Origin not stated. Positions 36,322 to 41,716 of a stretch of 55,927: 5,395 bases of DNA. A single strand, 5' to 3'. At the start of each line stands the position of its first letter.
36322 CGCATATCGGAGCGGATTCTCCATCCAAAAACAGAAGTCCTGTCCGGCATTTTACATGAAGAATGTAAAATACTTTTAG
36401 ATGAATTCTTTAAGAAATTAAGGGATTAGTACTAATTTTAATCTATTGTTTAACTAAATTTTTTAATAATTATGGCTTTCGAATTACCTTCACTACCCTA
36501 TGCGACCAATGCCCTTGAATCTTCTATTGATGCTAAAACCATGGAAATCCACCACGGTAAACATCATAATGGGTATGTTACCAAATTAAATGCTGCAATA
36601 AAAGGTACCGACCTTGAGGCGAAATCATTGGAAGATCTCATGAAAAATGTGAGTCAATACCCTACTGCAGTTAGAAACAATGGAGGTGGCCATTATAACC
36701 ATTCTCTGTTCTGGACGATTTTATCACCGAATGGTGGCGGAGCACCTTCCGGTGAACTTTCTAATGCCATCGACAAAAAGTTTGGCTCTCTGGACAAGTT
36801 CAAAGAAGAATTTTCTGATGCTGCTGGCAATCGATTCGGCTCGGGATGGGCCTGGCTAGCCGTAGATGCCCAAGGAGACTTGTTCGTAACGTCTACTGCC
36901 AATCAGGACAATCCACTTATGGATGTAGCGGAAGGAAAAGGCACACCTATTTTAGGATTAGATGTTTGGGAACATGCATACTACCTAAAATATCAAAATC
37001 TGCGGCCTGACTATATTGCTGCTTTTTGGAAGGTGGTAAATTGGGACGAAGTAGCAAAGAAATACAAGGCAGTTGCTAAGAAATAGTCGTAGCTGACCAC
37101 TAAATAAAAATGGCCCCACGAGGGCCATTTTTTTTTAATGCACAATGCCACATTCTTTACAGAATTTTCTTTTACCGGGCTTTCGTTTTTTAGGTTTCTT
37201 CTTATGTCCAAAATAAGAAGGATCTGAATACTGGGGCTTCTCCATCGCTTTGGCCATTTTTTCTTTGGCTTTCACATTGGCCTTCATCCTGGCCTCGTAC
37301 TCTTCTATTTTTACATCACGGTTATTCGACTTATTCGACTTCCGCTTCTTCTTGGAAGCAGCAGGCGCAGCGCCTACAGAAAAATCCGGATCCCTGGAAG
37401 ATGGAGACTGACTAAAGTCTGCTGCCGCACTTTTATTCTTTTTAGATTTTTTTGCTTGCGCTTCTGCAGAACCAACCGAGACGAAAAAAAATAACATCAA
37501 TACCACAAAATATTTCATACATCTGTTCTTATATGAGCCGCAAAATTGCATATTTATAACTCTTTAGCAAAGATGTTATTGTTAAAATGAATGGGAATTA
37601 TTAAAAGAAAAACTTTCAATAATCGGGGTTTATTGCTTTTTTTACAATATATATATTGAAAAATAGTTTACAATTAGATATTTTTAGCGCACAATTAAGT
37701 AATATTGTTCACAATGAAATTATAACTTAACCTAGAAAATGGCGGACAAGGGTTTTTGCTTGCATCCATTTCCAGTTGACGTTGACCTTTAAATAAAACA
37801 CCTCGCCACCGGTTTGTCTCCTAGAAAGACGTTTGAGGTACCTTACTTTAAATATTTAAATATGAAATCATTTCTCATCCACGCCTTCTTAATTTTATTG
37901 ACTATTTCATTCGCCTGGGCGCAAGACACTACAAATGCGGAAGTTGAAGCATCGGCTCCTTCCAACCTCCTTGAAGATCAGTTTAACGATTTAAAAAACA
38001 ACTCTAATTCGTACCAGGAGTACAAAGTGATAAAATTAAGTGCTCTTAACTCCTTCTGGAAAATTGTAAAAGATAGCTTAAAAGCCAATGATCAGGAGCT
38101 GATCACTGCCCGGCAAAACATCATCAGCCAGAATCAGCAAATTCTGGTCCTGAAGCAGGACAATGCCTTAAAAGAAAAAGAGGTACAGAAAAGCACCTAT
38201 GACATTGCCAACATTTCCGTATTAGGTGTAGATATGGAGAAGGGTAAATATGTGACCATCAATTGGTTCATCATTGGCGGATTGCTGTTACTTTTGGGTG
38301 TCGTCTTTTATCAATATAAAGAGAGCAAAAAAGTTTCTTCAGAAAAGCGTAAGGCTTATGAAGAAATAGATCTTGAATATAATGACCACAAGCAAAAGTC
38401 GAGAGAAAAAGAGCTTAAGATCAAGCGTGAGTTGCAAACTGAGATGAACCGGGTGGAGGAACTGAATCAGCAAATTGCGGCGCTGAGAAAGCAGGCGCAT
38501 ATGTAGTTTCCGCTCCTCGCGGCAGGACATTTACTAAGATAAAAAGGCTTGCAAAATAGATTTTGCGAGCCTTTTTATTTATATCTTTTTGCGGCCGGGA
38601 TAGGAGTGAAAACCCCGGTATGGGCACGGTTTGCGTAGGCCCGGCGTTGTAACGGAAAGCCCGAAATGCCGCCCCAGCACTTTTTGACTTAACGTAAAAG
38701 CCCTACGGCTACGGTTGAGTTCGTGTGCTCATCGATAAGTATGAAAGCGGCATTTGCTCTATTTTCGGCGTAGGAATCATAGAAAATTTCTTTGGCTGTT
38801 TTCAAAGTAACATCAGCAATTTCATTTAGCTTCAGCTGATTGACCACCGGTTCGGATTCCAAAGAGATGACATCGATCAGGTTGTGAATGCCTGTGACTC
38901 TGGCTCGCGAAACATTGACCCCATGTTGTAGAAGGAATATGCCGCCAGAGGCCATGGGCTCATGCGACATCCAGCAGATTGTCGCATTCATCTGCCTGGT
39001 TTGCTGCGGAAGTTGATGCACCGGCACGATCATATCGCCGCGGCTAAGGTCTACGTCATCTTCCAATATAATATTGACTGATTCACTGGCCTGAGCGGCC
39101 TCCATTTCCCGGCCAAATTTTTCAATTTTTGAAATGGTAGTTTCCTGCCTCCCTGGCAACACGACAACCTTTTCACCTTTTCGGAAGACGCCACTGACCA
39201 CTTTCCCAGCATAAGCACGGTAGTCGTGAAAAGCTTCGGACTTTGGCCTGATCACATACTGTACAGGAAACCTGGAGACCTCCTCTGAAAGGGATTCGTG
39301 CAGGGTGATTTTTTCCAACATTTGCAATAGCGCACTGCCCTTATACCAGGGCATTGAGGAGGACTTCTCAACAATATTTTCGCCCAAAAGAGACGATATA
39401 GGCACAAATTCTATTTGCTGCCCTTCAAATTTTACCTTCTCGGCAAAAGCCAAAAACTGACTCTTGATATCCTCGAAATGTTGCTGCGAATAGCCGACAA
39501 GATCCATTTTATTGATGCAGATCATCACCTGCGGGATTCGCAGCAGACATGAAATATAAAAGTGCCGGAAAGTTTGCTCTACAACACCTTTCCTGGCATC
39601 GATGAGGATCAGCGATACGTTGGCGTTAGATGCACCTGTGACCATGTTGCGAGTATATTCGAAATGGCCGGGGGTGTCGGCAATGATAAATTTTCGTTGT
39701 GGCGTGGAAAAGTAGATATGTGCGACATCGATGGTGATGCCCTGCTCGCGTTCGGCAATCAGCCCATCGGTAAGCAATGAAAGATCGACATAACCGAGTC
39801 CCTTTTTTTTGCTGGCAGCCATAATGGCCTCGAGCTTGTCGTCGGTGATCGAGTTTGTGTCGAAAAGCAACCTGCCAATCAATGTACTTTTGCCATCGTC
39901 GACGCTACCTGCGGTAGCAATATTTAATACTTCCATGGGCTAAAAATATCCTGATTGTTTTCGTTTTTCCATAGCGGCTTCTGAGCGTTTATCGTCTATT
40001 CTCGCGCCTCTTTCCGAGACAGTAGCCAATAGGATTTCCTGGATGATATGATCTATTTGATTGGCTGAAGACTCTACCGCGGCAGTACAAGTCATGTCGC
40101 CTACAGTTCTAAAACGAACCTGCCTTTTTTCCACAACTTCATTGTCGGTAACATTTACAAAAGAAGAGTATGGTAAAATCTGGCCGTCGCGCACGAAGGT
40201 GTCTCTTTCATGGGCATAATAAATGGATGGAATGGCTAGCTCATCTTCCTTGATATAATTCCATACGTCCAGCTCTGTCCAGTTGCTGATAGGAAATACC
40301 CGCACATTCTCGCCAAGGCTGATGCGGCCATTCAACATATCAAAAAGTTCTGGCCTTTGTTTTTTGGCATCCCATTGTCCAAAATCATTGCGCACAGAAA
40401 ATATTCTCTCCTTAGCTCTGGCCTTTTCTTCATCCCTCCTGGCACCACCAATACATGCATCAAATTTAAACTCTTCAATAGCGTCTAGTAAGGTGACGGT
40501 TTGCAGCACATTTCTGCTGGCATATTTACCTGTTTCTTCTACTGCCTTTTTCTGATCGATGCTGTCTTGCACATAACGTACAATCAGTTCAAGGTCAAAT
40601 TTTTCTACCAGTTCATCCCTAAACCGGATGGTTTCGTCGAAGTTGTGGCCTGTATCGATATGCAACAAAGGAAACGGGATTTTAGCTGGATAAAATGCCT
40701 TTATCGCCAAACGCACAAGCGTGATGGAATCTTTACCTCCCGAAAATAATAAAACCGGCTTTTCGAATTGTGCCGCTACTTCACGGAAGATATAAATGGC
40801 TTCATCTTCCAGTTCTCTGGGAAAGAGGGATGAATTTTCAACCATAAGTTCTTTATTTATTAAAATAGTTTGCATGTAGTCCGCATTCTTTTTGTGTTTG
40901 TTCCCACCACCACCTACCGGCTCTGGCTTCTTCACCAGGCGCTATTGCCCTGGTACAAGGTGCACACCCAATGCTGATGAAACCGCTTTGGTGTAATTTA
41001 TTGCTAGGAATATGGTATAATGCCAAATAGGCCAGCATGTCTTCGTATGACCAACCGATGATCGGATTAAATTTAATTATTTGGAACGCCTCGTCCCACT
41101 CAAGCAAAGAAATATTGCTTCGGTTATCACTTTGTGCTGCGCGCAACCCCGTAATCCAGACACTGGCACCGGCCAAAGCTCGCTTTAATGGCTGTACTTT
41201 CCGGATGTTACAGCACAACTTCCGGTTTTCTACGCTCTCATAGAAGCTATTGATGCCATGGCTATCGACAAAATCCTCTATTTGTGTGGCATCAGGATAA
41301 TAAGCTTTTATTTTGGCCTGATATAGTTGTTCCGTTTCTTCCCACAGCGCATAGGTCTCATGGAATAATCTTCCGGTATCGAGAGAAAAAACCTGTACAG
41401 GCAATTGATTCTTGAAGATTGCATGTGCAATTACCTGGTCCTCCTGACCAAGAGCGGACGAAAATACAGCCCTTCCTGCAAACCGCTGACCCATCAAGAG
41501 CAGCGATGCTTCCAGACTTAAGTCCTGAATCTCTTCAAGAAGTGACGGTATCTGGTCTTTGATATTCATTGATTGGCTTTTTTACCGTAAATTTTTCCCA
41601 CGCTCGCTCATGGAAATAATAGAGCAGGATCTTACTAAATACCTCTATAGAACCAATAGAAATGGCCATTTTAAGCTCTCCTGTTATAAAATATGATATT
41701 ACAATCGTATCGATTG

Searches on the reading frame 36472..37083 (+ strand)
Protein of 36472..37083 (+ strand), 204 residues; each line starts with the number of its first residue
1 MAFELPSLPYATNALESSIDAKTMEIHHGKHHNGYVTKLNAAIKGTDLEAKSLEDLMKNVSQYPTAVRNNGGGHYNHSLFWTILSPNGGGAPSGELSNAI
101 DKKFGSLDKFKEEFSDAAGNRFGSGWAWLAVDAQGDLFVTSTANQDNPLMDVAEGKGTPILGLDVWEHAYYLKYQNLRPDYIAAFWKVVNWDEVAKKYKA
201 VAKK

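Call 68: search_protein_families(library=pfam, proteins=[window:36472-37083:+], max_evalue=0.00001)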
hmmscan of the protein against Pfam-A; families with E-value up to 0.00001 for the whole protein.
window:36472-37083:+ (204 aa): 2 families
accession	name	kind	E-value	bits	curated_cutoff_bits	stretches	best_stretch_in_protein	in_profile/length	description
PF02777.23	Sod_Fe_C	-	1.3e-42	144.4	20.9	1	92-196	1-101/102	Iron/manganese superoxide dismutases, C-terminal domain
PF00081.27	Sod_Fe_N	-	1.9e-30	105.6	27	1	3-85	2-82/82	Iron/manganese superoxide dismutases, alpha-hairpin domain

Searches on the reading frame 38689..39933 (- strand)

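Call 66: search_protein_families(library=pfam, proteins=[window:38689-39933:-], max_evalue=0.00001)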
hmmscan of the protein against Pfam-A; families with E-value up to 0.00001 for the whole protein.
window:38689-39933:- (414 aa): 4 families
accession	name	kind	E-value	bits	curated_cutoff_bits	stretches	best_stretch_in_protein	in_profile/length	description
PF00009.33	GTP_EFTU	-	2.2e-43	148.5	26.5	1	2-206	3-182/188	Elongation factor Tu GTP binding domain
PF22594.2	GTP-eEF1A_C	-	1.3e-19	70.9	27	1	315-412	2-99/101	GTP-eEF1A C-terminal domain-like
PF01926.29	MMR_HSR1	-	1.8e-06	28.5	21.9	0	58-125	24-99/113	50S ribosome-binding GTPase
PF03144.31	GTP_EFTU_D2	-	2.9e-06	28.1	30.3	1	243-301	6-71/73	Elongation factor Tu domain 2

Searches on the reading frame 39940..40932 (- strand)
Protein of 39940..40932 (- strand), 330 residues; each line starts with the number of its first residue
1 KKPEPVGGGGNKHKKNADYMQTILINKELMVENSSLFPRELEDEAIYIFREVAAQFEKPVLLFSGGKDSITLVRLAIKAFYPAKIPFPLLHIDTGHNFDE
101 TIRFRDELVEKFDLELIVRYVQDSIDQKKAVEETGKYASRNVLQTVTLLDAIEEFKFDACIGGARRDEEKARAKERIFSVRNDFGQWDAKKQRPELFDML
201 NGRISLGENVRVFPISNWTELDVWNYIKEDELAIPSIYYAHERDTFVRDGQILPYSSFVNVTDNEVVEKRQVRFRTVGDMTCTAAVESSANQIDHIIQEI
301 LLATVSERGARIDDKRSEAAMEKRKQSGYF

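Call 68: search_protein_families(library=pfam, proteins=[window:39940-40932:-], max_evalue=0.00001)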
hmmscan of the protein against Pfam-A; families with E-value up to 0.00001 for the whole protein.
window:39940-40932:- (330 aa): 1 family
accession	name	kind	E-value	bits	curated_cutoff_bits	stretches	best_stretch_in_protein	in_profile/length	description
PF01507.26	PAPS_reduct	-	5.1e-46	157.3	22.5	1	59-284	2-174/175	Phosphoadenosine phosphosulfate reductase domain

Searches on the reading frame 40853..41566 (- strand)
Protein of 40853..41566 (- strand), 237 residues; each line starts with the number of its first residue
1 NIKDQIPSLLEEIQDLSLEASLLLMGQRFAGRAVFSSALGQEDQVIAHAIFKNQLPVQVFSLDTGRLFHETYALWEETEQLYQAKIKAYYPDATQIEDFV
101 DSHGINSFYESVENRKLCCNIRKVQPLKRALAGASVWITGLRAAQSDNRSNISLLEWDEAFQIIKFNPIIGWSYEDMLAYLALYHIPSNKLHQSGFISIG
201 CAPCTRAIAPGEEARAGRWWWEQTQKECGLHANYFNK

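Call 68: search_protein_families(library=pfam, proteins=[window:40853-41566:-], max_evalue=0.00001)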
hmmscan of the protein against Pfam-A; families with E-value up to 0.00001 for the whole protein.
window:40853-41566:- (237 aa): 1 family
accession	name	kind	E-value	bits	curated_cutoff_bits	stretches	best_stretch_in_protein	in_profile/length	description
PF01507.26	PAPS_reduct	-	4e-41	141.4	22.5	1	33-207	2-175/175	Phosphoadenosine phosphosulfate reductase domain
